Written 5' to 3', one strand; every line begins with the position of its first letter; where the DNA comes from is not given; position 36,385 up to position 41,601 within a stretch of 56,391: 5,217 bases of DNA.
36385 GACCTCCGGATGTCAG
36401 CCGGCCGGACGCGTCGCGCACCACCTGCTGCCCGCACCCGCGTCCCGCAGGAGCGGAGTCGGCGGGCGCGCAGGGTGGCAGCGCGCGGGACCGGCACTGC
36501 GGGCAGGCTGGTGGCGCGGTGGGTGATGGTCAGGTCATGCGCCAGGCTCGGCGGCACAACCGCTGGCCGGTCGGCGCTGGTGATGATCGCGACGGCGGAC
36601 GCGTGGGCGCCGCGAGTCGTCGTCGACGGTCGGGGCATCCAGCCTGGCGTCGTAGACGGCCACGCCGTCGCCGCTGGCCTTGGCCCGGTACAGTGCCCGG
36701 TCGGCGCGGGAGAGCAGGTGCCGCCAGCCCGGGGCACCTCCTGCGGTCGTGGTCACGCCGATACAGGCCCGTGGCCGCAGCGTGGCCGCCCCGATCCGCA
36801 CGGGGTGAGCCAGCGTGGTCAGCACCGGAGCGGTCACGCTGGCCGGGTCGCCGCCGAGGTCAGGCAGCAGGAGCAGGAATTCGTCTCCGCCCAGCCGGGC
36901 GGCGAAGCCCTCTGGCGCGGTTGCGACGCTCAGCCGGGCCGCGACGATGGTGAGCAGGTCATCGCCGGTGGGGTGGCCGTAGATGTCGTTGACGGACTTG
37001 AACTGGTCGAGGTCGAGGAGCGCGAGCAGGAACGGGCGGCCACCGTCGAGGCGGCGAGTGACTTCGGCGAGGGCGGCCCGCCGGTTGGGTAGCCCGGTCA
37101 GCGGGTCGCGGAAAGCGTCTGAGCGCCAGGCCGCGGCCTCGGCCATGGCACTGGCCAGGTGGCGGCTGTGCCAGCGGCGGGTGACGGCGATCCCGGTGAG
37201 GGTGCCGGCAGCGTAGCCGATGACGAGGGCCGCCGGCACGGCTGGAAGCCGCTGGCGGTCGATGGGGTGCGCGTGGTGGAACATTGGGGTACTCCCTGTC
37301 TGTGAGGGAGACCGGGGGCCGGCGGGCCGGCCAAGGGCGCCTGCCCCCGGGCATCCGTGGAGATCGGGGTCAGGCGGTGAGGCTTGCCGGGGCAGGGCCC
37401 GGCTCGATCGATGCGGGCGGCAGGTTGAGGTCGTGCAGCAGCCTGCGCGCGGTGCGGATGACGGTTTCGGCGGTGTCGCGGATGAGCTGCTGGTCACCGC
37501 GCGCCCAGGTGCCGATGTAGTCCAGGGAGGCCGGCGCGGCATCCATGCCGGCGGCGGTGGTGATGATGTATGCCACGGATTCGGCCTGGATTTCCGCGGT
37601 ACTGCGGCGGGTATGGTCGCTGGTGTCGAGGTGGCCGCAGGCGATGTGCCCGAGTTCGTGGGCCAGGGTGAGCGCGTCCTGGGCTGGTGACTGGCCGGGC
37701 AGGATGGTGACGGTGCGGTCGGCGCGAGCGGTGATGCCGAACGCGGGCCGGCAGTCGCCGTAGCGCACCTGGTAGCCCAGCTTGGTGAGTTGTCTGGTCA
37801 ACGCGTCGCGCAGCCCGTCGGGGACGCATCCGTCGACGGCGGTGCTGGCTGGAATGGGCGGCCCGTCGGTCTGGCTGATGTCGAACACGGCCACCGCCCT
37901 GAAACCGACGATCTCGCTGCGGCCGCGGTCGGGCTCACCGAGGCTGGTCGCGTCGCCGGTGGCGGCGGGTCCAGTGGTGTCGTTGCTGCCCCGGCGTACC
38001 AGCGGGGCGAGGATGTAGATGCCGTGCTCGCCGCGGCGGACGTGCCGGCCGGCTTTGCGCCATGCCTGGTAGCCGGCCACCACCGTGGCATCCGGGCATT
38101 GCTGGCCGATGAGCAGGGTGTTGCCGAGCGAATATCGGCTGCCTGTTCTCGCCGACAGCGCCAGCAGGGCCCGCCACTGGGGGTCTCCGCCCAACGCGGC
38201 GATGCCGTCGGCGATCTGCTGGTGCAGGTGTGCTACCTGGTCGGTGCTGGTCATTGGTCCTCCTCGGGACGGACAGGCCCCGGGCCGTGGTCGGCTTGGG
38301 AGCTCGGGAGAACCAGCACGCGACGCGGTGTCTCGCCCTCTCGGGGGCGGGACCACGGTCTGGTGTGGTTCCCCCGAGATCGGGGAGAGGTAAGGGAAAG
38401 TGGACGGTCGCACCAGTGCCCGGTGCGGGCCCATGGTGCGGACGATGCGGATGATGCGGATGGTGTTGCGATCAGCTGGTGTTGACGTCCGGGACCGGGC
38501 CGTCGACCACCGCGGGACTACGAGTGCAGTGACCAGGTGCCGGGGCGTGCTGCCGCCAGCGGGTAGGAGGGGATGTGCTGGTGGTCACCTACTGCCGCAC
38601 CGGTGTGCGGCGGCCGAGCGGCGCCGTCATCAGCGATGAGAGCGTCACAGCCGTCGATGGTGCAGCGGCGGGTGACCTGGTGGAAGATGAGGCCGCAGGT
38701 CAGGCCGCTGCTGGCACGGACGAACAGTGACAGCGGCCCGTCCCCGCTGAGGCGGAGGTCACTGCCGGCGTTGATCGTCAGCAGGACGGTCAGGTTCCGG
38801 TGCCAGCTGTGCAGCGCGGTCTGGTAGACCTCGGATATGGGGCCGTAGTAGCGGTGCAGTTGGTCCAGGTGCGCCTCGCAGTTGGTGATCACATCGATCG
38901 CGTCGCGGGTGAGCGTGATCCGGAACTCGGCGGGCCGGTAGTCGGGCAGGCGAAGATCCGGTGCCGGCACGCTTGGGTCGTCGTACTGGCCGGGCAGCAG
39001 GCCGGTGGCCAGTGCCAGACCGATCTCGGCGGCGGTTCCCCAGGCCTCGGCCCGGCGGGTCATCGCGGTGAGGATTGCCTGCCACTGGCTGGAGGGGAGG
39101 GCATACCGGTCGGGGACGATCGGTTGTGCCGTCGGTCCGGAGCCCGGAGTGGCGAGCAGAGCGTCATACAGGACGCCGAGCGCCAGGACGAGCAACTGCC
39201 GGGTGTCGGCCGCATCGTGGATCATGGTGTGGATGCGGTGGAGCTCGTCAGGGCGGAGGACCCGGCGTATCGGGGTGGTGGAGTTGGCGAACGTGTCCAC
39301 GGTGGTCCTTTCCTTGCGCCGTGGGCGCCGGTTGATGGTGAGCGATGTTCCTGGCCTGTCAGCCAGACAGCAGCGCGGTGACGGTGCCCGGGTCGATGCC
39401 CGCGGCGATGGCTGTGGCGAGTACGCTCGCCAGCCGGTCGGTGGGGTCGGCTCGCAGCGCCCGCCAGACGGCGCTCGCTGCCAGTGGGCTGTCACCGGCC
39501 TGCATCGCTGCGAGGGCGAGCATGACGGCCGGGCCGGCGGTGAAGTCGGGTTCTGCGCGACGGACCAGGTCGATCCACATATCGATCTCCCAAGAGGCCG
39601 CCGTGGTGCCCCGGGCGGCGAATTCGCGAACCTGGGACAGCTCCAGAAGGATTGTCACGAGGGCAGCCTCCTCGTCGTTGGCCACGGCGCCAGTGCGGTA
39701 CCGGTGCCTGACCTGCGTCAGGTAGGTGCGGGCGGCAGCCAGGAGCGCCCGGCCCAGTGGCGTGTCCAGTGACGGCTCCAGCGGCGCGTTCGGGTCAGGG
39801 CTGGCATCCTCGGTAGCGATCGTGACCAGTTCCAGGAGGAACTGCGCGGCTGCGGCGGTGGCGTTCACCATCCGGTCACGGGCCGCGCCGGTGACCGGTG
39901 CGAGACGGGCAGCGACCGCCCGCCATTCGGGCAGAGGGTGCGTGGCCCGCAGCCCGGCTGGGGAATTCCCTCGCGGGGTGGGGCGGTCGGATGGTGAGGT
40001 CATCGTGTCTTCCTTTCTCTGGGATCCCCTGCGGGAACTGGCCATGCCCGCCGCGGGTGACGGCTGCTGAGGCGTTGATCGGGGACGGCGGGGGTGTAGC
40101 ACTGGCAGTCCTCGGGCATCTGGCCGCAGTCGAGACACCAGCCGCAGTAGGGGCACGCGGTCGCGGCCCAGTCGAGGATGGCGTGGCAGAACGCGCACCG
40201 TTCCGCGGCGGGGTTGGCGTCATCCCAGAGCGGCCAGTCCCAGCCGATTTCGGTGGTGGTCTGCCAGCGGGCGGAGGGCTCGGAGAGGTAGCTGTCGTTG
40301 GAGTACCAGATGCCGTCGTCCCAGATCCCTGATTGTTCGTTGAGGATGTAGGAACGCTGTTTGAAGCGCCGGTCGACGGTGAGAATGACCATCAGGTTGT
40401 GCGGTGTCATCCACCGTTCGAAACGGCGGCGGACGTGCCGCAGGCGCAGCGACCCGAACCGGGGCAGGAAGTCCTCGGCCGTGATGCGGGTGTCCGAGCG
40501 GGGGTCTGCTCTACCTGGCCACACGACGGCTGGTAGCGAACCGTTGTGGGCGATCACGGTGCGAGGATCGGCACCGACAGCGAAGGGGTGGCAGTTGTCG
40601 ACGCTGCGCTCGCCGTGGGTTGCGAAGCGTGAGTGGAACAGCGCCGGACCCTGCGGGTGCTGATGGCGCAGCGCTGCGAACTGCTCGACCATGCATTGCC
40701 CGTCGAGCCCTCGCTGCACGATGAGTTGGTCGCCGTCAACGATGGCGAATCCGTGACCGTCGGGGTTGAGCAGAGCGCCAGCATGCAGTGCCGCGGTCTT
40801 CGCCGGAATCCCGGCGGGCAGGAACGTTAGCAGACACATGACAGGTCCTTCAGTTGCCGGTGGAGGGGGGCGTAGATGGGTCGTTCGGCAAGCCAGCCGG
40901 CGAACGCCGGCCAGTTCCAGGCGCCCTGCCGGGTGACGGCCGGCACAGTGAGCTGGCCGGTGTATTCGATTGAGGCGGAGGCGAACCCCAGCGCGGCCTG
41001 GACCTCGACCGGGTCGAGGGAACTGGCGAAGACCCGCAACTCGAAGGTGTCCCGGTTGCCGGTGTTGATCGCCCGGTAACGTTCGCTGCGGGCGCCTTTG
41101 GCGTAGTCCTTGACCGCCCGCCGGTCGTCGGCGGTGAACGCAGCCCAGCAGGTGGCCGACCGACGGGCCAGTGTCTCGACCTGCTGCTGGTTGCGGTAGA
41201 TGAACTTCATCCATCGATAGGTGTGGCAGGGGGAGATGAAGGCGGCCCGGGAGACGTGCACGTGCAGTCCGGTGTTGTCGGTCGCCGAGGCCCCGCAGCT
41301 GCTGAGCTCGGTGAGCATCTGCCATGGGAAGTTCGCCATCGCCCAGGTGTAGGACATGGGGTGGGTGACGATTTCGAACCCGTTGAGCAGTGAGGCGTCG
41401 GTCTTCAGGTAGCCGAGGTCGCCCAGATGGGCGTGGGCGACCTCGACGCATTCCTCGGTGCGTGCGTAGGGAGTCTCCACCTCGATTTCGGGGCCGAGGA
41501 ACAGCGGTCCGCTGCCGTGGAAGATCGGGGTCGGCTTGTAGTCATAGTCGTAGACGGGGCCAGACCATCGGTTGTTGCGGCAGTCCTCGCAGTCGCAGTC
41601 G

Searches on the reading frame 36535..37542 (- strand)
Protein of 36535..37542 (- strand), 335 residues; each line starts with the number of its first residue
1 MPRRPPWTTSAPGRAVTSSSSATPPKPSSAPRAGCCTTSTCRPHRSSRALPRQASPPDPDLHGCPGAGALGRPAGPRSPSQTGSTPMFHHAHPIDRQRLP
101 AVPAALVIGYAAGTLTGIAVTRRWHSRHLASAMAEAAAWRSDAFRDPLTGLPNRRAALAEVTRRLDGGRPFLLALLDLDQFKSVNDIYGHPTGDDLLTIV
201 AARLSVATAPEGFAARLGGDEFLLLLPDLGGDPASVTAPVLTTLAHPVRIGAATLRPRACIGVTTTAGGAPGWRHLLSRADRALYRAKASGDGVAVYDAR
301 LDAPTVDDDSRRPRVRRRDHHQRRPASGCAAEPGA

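Call 6: search_protein_families(library=pfam, proteins=[window:36535-37542:-], max_evalue=0.01)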
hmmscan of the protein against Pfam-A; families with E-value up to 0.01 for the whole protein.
window:36535-37542:- (335 aa): 1 family
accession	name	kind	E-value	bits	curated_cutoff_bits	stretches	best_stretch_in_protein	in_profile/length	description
PF00990.26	GGDEF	-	1.4e-31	109.9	23.8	1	143-291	1-158/161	Diguanylate cyclase, GGDEF domain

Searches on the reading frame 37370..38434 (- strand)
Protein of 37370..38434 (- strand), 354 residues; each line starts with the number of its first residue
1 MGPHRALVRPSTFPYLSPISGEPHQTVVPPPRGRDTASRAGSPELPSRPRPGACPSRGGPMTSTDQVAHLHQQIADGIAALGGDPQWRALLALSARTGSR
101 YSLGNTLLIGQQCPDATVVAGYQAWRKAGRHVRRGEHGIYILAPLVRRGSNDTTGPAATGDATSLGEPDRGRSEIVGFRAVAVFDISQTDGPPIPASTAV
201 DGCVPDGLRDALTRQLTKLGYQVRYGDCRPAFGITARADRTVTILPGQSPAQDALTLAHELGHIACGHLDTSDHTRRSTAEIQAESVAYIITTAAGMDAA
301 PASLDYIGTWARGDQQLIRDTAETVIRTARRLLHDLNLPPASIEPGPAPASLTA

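Call 7: search_protein_families(library=pfam, proteins=[window:37370-38434:-], max_evalue=0.01)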
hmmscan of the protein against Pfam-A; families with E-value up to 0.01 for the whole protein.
window:37370-38434:- (354 aa): 2 families
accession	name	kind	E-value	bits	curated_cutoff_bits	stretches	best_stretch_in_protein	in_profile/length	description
PF08401.16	ArdcN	-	3.6e-09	37.3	22.6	1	91-143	34-90/123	N-terminal domain of anti-restriction factor ArdC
PF06114.19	Peptidase_M78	-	4.9e-06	26.8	22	1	237-289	26-83/123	IrrE N-terminal-like domain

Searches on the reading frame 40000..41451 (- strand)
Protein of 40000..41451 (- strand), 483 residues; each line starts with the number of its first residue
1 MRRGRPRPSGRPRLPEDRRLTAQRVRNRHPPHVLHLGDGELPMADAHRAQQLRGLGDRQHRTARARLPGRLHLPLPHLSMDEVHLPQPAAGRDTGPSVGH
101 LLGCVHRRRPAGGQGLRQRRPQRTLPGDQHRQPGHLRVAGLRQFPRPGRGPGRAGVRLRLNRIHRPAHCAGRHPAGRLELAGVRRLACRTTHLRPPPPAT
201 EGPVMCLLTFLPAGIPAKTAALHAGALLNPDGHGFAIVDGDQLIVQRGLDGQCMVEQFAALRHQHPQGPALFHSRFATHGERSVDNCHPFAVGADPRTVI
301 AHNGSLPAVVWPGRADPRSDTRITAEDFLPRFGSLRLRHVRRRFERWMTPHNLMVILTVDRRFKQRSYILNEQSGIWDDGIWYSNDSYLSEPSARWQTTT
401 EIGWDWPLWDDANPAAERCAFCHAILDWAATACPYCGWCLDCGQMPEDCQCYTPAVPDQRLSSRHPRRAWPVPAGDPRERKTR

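Call 7: search_protein_families(library=pfam, proteins=[window:40000-41451:-], max_evalue=0.01)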
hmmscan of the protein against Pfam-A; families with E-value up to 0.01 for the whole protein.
window:40000-41451:- (483 aa): 1 family
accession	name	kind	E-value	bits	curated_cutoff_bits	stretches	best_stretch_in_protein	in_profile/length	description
PF13230.11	GATase_4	-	0.002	17.5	23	1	270-308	74-113/272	Glutamine amidotransferases class-II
